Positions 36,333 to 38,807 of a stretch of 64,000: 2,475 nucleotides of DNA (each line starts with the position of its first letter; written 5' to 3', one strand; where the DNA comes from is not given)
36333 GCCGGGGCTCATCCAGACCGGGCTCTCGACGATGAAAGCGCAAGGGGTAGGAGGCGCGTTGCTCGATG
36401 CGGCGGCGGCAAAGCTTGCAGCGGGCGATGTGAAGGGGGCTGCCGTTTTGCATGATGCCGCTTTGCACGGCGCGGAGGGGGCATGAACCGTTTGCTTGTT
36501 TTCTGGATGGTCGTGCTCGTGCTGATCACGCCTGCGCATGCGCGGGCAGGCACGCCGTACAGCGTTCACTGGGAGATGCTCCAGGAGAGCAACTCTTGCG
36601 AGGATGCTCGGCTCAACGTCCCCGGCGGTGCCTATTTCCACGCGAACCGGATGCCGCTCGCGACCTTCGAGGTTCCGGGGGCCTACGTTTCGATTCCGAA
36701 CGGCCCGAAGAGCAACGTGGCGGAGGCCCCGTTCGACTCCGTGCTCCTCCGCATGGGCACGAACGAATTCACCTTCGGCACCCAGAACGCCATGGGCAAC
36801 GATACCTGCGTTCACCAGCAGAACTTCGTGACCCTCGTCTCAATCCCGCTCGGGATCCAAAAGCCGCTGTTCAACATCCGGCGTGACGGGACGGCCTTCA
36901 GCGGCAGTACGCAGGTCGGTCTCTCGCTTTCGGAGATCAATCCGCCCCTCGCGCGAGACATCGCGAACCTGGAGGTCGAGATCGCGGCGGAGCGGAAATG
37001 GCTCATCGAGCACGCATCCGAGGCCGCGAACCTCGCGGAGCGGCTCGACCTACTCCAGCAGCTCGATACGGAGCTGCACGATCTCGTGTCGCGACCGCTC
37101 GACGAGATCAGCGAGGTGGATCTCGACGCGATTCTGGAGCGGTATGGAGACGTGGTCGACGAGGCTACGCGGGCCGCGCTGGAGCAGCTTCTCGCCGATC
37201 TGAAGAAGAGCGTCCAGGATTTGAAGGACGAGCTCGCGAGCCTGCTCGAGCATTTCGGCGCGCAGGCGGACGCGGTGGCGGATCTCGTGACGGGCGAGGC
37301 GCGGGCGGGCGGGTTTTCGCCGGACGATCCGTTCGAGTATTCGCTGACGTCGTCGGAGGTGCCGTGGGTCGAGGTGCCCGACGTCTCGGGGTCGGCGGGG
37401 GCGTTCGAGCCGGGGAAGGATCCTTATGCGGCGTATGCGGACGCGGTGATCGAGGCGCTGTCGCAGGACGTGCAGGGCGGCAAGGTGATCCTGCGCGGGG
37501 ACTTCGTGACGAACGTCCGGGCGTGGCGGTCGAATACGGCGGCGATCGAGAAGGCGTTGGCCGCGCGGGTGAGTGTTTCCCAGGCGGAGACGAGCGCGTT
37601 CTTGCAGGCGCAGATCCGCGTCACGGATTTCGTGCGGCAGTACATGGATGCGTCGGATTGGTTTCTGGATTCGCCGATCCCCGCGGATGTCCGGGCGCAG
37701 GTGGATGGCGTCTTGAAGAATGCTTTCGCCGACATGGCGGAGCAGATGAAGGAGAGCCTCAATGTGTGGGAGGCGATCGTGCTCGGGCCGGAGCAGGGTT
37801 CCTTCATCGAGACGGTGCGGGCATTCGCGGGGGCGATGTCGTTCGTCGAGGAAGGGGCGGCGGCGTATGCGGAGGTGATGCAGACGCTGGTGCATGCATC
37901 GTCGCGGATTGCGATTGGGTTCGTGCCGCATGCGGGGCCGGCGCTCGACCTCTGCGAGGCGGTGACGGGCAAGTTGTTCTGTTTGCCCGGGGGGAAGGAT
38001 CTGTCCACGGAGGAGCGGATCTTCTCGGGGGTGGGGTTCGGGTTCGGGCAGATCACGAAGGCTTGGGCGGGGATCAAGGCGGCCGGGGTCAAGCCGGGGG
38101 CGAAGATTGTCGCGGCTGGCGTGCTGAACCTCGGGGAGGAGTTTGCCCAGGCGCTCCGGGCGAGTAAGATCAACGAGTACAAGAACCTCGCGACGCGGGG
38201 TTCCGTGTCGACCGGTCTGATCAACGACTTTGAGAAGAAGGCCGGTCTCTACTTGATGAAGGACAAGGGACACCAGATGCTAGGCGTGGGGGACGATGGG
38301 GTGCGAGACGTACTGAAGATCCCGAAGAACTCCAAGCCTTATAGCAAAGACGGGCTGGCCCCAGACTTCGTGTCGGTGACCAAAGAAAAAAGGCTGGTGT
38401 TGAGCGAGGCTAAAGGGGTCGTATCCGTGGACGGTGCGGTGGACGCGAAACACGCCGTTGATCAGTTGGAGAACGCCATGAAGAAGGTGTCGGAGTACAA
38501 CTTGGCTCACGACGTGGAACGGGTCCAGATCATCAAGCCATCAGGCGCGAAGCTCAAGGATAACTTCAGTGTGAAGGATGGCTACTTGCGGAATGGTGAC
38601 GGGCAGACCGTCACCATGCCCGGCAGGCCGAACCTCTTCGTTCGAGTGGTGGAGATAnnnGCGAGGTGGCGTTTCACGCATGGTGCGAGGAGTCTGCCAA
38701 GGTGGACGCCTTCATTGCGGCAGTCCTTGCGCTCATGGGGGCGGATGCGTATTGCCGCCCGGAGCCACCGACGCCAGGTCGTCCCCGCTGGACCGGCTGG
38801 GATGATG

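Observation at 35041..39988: Polymorphic-toxin-like three-gene cassette with lower-GC nuclease-like tip, candidate immunity gene and flanking 43-bp tandem repeat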

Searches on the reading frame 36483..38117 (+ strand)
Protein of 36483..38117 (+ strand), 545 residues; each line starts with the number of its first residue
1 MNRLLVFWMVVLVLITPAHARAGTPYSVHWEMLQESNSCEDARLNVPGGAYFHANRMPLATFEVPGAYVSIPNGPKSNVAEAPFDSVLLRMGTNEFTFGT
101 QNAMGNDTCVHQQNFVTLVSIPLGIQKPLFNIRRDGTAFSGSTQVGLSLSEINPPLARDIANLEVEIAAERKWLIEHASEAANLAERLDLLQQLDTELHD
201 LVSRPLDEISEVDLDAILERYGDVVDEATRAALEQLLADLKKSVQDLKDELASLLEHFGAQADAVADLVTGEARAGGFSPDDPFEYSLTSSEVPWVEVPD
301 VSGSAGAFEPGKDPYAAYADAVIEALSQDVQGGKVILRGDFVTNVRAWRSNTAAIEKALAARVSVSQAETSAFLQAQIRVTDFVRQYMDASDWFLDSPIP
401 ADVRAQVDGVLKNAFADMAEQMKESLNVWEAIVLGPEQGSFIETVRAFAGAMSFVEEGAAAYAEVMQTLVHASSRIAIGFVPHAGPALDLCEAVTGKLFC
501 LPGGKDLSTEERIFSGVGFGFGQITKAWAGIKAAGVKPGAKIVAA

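Call 65: search_protein_representatives(protein=window:36483-38117:+)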
Query: 545 residues. Proteins with E-value up to 0.001 (for the whole library): 190; up to 1e-10: 132; up to 1e-30: 71. The best 150 are listed.
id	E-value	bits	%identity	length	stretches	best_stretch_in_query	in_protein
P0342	4.5e-198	675.8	56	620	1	2-544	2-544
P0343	4.6e-190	649.4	57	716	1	3-544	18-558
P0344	4.3e-175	600.0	54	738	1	3-542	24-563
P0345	5.9e-148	510.5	59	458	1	5-427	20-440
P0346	6.8e-137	474.0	47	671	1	20-519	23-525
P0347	5.8e-135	467.6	46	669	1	3-543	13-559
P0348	9.5e-123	427.3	46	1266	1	23-539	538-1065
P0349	4.1e-122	425.2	54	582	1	146-539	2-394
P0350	7.3e-109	381.5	54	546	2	280-544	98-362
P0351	2.8e-107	376.3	58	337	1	9-316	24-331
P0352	1.8e-105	370.3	43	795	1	4-531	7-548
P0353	1.1e-101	357.8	41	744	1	11-525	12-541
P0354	2.0e-101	356.9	56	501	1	240-544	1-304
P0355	7.6e-101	355.0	62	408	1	273-543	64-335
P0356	1.5e-94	334.2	40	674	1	10-531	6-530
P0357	2.7e-94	333.4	39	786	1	19-533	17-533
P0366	1.3e-77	278.4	39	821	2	143-538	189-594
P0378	1.0e-65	239.1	32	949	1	34-537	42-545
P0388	1.5e-54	202.3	33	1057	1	20-530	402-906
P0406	5.4e-36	141.1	29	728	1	7-529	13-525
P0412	3.0e-32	128.7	30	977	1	189-523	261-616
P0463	1.4e-12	63.8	32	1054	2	473-516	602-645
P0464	1.6e-12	63.6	24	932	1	166-522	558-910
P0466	5.3e-12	61.9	29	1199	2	347-541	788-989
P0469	1.8e-11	60.2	25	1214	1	47-523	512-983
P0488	6.4e-09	51.7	30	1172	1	144-523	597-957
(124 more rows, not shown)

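Call 68: search_protein_families(library=pfam, alignment_id=A8, max_evalue=0.001)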
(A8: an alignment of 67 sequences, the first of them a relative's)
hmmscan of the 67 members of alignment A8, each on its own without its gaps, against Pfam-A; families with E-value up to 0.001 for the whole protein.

A. member 1, P0343 (716 aa): 1 family
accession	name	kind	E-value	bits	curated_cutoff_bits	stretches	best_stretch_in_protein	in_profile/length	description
PF14449.11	PT-TG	-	0.00016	22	23.5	1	489-548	6-56/68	Pre-toxin TG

B. families by the number of members that match (of 67 scanned): 13 families
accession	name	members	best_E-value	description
PF14449.11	PT-TG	24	2.7e-10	Pre-toxin TG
PF14414.12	WHH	12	5.6e-17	A nuclease of the HNH/ENDO VII superfamily with conserved WHH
PF12639.13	Colicin-DNase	9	1.7e-16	DNase/tRNase domain of colicin-like bacteriocin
PF07591.16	PT-HINT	1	2.9e-27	Pretoxin HINT domain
PF15647.12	Tox-REase-3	1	4.8e-19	Restriction endonuclease fold toxin 3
PF14431.12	YwqJ-deaminase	1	7.5e-11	YwqJ-like deaminase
PF14436.11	EndoU_bacteria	1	4.8e-06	Bacterial EndoU nuclease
PF13403.11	Hint_2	1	4.2e-05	Hint domain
PF14890.11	Intein_splicing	1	0.00016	Intein splicing domain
PF15908.10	HMMR_C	1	0.00017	Hyaluronan mediated motility receptor C-terminal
PF03448.22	MgtE_N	1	0.00061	MgtE intracellular N domain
PF06103.16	DUF948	1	0.00072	Bacterial protein of unknown function (DUF948)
PF04513.17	Baculo_PEP_C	1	0.00096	Baculovirus polyhedron envelope protein, PEP, C terminus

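Call 70: list_cluster_members(proteins=[P0343, P0347, P0352, P0357, P0366, P0348, P0388, P0469, P0378, P0406])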
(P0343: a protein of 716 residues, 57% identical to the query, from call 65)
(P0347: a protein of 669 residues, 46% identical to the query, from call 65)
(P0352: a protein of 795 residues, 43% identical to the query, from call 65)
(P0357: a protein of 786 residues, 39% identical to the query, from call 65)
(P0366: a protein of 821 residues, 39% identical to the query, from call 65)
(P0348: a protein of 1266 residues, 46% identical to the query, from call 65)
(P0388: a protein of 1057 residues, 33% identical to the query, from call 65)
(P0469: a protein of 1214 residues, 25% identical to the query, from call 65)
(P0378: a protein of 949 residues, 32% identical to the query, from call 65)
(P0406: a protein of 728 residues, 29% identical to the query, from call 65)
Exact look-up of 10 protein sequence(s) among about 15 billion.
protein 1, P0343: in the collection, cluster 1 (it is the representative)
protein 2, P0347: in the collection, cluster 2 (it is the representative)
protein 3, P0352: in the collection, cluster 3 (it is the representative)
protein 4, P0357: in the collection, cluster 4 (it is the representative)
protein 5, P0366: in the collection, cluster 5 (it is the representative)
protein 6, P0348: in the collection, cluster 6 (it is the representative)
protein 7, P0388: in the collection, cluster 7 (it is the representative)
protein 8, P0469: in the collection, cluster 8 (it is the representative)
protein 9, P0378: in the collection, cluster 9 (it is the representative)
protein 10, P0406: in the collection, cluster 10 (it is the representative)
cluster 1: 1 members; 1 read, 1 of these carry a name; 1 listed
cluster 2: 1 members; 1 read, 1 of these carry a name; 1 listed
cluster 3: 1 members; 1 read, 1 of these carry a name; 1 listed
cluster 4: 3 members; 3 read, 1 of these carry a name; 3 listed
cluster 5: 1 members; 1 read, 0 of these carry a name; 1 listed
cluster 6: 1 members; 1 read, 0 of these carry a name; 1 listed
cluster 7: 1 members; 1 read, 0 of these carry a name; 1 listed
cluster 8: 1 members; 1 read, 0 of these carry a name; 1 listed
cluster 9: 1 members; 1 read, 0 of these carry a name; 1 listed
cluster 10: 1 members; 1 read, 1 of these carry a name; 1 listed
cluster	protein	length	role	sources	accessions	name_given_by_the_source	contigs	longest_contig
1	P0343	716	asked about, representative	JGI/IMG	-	hypothetical protein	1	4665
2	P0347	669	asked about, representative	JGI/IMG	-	hypothetical protein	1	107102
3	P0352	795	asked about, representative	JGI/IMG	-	hypothetical protein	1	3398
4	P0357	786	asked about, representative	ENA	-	-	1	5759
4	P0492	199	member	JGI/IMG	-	hypothetical protein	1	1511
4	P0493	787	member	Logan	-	-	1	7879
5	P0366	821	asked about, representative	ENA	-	-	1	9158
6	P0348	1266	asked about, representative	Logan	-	-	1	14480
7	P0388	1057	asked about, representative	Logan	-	-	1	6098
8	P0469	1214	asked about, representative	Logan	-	-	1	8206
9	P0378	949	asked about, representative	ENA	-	-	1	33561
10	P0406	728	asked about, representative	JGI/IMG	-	hypothetical protein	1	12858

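Call 76: search_protein_families(library=pfam, proteins=[P0348, P0464, P0388, P0469, P0488, P0466, P0463, P0378, P0412], max_evalue=0.01)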
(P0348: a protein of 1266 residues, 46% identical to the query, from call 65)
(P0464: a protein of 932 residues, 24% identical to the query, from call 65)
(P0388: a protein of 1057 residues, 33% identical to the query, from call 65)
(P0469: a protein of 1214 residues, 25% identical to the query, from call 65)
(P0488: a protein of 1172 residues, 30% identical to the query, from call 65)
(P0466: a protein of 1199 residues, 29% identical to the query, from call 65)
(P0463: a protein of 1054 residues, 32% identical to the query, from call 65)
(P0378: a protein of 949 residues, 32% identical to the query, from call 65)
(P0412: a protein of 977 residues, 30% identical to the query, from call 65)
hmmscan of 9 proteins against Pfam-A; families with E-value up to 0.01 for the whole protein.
P0348 (1266 aa): 0 families

P0464 (932 aa): 0 families

P0388 (1057 aa): 4 families
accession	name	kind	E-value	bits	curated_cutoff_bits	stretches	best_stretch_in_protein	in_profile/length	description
PF14414.12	WHH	-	4.5e-16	58.7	25.1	1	1010-1048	3-41/43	A nuclease of the HNH/ENDO VII superfamily with conserved WHH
PF12639.13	Colicin-DNase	-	3.4e-13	50.7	25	1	988-1042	39-96/96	DNase/tRNase domain of colicin-like bacteriocin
PF06698.16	DUF1192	-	0.0035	17.9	25.5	0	610-642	23-55/58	Protein of unknown function (DUF1192)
PF04513.17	Baculo_PEP_C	-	0.0078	16.7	38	0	564-641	47-119/140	Baculovirus polyhedron envelope protein, PEP, C terminus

P0469 (1214 aa): 1 family
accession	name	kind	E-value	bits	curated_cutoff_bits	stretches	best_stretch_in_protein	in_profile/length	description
PF14449.11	PT-TG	-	0.00018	21.9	23.5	1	936-996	6-64/68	Pre-toxin TG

P0488 (1172 aa): 0 families

P0466 (1199 aa): 0 families

P0463 (1054 aa): 0 families

P0378 (949 aa): 1 family
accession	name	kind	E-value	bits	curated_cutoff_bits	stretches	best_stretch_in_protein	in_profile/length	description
PF03448.22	MgtE_N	-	0.00061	20.7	25.9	0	565-620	37-94/102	MgtE intracellular N domain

P0412 (977 aa): 6 families
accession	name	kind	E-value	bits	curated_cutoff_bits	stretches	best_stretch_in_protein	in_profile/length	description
PF07591.16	PT-HINT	-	2.9e-27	96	27.7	1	706-834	1-137/137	Pretoxin HINT domain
PF15647.12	Tox-REase-3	-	4.8e-19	69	25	1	863-957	9-92/102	Restriction endonuclease fold toxin 3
PF13403.11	Hint_2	-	4.2e-05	24.4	28.4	1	700-732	2-34/147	Hint domain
PF14890.11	Intein_splicing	-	0.00016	22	35.8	0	722-787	20-90/155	Intein splicing domain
PF04513.17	Baculo_PEP_C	-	0.00096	19.7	38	0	303-346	32-75/140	Baculovirus polyhedron envelope protein, PEP, C terminus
PF14449.11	PT-TG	-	0.0014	19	23.5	1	566-628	4-58/68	Pre-toxin TG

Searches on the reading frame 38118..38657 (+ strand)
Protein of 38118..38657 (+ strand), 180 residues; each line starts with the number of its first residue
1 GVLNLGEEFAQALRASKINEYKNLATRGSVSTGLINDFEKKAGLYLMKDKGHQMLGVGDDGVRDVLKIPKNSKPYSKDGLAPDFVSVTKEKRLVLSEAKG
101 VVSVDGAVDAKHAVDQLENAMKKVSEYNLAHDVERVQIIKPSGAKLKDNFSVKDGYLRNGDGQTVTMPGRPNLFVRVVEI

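Call 30: search_solved_structures(query=A4, max_evalue=10, show_alignments=3)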
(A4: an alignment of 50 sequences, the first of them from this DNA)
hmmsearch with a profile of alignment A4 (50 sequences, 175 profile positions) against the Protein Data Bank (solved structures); distinct sequences matched with E-value up to 10: 10.
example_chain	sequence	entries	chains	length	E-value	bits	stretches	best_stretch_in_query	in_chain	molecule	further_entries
5xy3_C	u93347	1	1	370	0.0098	18.8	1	84-160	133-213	Ribosomal protein, putative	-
1y6n_L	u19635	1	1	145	0.17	14.7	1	104-135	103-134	Viral interleukin-10 homolog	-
1vlk_A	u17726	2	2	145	0.17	14.7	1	104-135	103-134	VIRAL INTERLEUKIN-10 | Viral interleukin-10 homolog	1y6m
1ilk_A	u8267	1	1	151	0.21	14.4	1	104-136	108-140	INTERLEUKIN-10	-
1inr_A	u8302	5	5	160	0.24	14.3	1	104-136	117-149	INTERLEUKIN-10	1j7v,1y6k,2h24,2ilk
6x93_A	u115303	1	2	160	0.24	14.2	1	104-136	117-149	Interleukin-10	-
1lk3_A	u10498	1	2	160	0.26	14.2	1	105-136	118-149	Interleukin-10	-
8sve_L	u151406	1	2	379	0.41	13.5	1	105-142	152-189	Interleukin-10,Fab light chain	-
2jn0_A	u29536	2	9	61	1.2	12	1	79-131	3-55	Hypothetical lipoprotein ygdR | Uncharacterized lipoprotein ygdR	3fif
1rym_A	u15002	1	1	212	1.3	11.9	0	98-135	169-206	protein CRS2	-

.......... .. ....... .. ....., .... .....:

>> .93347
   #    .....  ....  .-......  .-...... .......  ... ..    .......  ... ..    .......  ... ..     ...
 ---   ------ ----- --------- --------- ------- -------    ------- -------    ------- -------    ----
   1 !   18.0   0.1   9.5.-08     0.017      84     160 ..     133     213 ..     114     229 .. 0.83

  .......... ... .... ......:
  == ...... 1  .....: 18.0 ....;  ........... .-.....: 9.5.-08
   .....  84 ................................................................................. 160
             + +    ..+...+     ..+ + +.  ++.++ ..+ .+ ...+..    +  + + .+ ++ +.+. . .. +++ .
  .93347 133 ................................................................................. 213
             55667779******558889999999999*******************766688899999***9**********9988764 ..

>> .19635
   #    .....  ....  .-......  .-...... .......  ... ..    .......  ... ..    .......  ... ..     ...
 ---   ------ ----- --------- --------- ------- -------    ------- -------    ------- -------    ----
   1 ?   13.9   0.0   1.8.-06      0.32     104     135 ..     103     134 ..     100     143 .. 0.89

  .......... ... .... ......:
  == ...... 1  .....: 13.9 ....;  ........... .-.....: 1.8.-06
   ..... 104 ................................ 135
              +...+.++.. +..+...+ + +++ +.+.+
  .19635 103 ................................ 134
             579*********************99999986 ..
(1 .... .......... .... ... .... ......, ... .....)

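Call 32: search_protein_families(library=pfam, alignment_id=A4, max_evalue=10)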
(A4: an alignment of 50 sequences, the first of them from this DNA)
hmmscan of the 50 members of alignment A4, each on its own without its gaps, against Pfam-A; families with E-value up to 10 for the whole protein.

A. member 1, seq(180 aa): 0 families

B. families by the number of members that match (of 50 scanned): 21 families
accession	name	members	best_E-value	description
PF04313.20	HSDR_N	2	0.0022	Type I restriction enzyme R protein N terminus (HSDR_N)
PF01930.23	Cas_Cas4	2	0.01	Domain of unknown function DUF83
PF16292.10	DUF4938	2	0.052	Domain of unknown function (DUF4938)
PF22746.1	SHOCT-like_DUF2089-C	2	0.077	SHOCT-like domain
PF22444.1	PaaX-like_Fer-like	1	0.00056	PaaX-like, ferredoxin-like domain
PF05108.18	T7SS_ESX1_EccB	1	0.0096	Type VII secretion system ESX-1, transport TM domain B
PF13713.11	BRX_N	1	0.023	Transcription factor BRX N-terminal domain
PF16785.10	SMBP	1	0.034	Small metal-binding protein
PF00167.24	FGF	1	0.038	Fibroblast growth factor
PF22172.1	C2c1_helical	1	0.044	CRISPR-associated endonuclease C2c1 second helical domain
PF00401.25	ATP-synt_DE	1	0.081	ATP synthase, Delta/Epsilon chain, long alpha-helix domain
PF02813.19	Retro_M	1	0.1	Retroviral M domain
PF10071.14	DUF2310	1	0.1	Zn-ribbon-containing, possibly nucleic-acid-binding protein (DUF2310)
PF14780.11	NEPRO_N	1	0.13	Nucleolus and neural progenitor protein, N-terminal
PF01350.22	Flavi_NS4A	1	0.13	Flavivirus non-structural protein NS4A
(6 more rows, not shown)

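Call 33: predict_structure(alignment_id=A4)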
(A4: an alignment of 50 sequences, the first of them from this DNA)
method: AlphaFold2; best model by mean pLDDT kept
length: 180 residues; sequences in the alignment: 50
mean_pLDDT: 93.5   pTM: 0.90
mean pLDDT of the five models: 93.5, 93.1, 92.5, 92.6, 91.9
residues with pLDDT >= 90: 152; 70-90: 21; 50-70: 7; < 50: 0
segments of 3 or more residues with pLDDT < 50: none
pLDDT, mean of each block of 10 residues (from residue 1): 81 95 85 90 98 97 95 92 98 97 80 97 96 98 93 98 96 97
secondary structure, 60 per line:
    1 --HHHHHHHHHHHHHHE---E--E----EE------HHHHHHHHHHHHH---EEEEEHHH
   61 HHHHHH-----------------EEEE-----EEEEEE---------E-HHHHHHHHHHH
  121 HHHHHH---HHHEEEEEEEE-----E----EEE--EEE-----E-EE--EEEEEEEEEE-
elements in order: H3-16 H37-49 E53-57 H58-66 E84-87 E93-98 H110-126 E133-140 E151-153 E156-158 E170-179
